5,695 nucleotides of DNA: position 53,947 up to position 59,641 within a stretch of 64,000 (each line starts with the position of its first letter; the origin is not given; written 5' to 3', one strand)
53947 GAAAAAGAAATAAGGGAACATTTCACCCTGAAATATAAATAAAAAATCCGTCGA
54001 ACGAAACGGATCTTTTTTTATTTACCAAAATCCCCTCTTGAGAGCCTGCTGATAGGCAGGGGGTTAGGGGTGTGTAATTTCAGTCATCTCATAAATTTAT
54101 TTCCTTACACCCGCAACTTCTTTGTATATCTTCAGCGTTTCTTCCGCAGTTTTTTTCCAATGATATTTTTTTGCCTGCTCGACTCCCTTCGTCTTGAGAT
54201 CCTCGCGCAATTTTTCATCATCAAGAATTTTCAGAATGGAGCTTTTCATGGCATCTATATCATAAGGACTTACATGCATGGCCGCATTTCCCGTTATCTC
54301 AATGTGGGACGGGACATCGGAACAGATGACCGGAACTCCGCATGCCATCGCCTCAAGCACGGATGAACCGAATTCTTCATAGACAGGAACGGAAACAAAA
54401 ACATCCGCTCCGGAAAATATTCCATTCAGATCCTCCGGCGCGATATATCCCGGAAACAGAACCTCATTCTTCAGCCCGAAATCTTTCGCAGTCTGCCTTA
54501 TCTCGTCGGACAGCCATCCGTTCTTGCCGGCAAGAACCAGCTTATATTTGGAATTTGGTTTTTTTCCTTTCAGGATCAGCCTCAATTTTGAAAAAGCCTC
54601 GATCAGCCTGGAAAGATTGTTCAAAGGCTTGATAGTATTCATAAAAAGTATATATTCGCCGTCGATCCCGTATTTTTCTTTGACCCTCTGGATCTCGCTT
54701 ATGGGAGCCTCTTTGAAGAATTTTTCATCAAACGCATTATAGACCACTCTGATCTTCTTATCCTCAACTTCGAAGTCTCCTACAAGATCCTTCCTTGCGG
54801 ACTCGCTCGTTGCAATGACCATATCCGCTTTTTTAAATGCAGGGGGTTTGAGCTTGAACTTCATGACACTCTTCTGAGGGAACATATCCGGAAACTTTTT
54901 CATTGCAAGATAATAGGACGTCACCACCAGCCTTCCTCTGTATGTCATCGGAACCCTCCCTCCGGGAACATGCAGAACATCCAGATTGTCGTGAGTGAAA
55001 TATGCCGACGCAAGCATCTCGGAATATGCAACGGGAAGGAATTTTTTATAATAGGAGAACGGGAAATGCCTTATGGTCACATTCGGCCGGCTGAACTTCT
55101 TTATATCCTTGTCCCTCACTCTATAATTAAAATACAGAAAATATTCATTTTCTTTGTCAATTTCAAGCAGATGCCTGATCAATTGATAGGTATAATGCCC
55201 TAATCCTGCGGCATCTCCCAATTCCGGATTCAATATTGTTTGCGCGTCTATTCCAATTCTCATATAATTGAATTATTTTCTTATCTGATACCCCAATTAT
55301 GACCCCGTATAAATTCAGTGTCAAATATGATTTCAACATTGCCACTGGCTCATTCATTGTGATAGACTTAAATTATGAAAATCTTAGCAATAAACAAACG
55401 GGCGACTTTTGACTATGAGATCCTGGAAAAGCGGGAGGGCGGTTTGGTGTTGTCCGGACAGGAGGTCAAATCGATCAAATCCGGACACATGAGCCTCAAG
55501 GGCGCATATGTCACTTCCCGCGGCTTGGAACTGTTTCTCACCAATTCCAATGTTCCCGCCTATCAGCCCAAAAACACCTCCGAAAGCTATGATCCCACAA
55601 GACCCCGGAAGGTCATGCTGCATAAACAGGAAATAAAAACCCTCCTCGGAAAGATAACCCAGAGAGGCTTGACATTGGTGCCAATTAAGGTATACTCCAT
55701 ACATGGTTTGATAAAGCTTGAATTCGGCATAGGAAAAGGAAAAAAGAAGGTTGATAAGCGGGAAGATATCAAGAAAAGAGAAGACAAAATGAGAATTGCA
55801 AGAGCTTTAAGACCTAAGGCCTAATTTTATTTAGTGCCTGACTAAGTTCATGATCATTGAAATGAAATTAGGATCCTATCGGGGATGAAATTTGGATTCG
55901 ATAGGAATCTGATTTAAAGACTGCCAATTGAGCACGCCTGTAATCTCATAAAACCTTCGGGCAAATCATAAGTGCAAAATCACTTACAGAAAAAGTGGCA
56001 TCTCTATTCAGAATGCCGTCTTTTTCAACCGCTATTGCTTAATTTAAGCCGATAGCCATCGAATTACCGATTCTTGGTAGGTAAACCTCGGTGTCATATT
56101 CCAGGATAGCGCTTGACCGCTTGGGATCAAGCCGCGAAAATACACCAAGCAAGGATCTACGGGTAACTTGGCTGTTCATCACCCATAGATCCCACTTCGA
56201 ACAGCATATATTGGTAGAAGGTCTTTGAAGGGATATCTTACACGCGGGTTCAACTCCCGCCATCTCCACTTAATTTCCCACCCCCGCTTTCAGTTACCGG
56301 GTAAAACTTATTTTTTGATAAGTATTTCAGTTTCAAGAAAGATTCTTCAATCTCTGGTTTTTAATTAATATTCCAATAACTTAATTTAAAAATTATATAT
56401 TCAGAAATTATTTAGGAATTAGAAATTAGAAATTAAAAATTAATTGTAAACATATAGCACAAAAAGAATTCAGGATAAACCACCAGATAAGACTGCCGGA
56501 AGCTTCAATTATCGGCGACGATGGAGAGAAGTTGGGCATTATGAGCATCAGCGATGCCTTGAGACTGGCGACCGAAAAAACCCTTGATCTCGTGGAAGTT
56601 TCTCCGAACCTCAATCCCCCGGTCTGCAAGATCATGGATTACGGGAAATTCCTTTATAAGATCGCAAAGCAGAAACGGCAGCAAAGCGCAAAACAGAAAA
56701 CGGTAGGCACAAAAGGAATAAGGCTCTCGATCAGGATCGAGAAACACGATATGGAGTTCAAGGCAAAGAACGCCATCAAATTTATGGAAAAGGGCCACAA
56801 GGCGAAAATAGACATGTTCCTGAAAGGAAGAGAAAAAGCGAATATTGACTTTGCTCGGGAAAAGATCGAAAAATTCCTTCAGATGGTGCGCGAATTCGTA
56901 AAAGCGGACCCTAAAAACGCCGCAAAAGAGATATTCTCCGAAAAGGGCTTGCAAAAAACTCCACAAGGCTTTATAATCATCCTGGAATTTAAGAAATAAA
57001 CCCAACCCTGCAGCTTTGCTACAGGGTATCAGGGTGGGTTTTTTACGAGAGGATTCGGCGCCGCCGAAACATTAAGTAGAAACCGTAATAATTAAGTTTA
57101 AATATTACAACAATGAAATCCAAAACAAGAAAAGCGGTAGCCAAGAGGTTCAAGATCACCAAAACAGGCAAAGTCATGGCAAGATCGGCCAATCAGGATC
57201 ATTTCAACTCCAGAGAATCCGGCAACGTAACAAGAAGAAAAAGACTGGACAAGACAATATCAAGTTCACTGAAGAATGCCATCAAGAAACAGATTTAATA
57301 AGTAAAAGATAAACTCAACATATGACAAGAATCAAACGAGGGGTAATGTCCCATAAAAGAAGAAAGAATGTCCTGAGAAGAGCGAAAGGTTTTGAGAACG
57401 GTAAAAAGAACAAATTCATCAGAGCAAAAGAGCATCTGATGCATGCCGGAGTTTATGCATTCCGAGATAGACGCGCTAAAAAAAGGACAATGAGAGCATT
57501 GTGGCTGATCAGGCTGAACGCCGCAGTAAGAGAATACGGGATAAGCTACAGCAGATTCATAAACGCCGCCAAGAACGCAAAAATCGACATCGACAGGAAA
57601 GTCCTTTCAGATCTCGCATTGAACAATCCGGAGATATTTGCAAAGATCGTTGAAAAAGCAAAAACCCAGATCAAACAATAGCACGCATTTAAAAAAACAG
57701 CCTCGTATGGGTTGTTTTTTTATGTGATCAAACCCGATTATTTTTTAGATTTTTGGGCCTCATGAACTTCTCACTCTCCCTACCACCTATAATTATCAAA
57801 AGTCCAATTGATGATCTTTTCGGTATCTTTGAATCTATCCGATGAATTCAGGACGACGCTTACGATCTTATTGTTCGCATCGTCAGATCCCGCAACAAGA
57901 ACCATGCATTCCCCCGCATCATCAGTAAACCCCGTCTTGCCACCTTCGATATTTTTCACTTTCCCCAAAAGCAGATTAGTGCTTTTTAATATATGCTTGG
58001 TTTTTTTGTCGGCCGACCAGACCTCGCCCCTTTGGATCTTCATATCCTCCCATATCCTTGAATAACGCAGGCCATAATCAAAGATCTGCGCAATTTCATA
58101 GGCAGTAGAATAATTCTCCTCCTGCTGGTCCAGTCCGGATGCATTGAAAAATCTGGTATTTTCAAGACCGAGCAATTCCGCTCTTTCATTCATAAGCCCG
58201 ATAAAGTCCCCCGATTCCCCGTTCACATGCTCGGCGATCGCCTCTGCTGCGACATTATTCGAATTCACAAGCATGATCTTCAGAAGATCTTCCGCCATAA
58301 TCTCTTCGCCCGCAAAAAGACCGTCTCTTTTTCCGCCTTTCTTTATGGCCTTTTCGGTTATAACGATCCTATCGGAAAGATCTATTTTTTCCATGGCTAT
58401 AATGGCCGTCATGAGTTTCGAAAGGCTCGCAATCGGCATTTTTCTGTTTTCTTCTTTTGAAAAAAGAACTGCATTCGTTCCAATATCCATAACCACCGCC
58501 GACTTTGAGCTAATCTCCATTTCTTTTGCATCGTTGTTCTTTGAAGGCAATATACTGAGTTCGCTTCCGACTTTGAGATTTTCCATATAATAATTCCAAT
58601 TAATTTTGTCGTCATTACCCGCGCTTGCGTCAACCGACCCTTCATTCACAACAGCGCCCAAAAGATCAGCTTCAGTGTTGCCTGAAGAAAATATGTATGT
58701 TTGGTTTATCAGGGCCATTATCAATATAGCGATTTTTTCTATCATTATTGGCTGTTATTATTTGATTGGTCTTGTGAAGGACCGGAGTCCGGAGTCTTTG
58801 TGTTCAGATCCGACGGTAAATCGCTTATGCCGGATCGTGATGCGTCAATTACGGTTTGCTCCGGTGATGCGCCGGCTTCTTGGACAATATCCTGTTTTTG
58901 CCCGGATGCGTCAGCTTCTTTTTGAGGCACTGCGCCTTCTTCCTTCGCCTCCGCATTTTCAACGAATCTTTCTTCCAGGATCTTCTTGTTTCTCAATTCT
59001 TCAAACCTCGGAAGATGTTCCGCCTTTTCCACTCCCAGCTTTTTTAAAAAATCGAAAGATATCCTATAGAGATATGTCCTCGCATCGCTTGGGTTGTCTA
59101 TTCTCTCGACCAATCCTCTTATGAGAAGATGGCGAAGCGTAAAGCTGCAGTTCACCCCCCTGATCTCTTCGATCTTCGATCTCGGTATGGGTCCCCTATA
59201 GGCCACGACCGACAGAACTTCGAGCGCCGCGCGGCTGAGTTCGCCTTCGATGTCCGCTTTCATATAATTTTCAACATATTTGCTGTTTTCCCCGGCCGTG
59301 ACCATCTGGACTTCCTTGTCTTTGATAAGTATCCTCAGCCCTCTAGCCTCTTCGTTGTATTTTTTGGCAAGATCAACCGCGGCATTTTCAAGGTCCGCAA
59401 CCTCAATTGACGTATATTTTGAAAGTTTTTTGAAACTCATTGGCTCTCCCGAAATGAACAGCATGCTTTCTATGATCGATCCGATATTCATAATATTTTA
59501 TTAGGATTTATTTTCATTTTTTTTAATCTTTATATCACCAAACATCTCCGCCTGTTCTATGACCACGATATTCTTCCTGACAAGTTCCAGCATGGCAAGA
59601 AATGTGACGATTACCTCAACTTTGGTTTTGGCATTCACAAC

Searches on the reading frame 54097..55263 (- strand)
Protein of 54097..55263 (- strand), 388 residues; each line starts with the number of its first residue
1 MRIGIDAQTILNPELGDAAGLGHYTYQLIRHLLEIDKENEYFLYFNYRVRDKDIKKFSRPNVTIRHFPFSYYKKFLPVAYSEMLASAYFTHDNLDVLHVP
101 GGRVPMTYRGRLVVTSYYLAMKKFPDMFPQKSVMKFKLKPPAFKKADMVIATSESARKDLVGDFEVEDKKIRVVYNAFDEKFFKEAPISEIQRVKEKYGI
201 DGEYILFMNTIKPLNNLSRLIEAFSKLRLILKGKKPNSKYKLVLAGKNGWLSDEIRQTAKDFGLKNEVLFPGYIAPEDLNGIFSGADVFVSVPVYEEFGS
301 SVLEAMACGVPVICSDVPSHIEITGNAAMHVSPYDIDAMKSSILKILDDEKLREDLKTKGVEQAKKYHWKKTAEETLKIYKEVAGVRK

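Call 57: search_protein_families(library=pfam, proteins=[window:54097-55263:-], max_evalue=0.0001)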
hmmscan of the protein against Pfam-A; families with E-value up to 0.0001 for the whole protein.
window:54097-55263:- (388 aa): 4 families
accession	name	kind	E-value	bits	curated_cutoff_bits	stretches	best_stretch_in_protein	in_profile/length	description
PF00534.26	Glycos_transf_1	-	2.5e-32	112.2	26.4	1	195-360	6-169/172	Glycosyl transferases group 1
PF13692.12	Glyco_trans_1_4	-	4e-24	85.9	27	1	204-349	3-142/142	Glycosyl transferases group 1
PF13439.12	Glyco_transf_4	-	1.1e-09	38.9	28.5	1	20-180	3-168/170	Glycosyltransferase Family 4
PF13524.12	Glyco_trans_1_2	-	1.3e-07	32.1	25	1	239-377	14-143/144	Glycosyl transferase-like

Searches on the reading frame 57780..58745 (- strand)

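Call 57: search_protein_families(library=pfam, proteins=[window:57780-58745:-], max_evalue=0.0001)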
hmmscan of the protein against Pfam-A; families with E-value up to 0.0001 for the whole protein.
window:57780-58745:- (321 aa): 3 families
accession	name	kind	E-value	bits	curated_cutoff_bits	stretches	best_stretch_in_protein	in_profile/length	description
PF00768.25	Peptidase_S11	-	3.5e-51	174.4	27.6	1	72-301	4-237/239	D-alanyl-D-alanine carboxypeptidase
PF13354.11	Beta-lactamase2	-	3.3e-12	46.6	22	1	83-222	2-143/214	Beta-lactamase enzyme family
PF02113.21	Peptidase_S13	-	8.9e-07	28.4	22.8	0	79-127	16-65/444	D-Ala-D-Ala carboxypeptidase 3 (S13) family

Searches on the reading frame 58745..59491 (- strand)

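Call 57: search_protein_families(library=pfam, proteins=[window:58745-59491:-], max_evalue=0.0001)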
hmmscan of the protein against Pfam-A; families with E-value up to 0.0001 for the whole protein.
window:58745-59491:- (248 aa): 1 family
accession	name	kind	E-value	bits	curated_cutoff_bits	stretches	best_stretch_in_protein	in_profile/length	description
PF04079.22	SMC_ScpB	-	2.7e-41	141.3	27.4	1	6-162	2-159/160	Segregation and condensation complex subunit ScpB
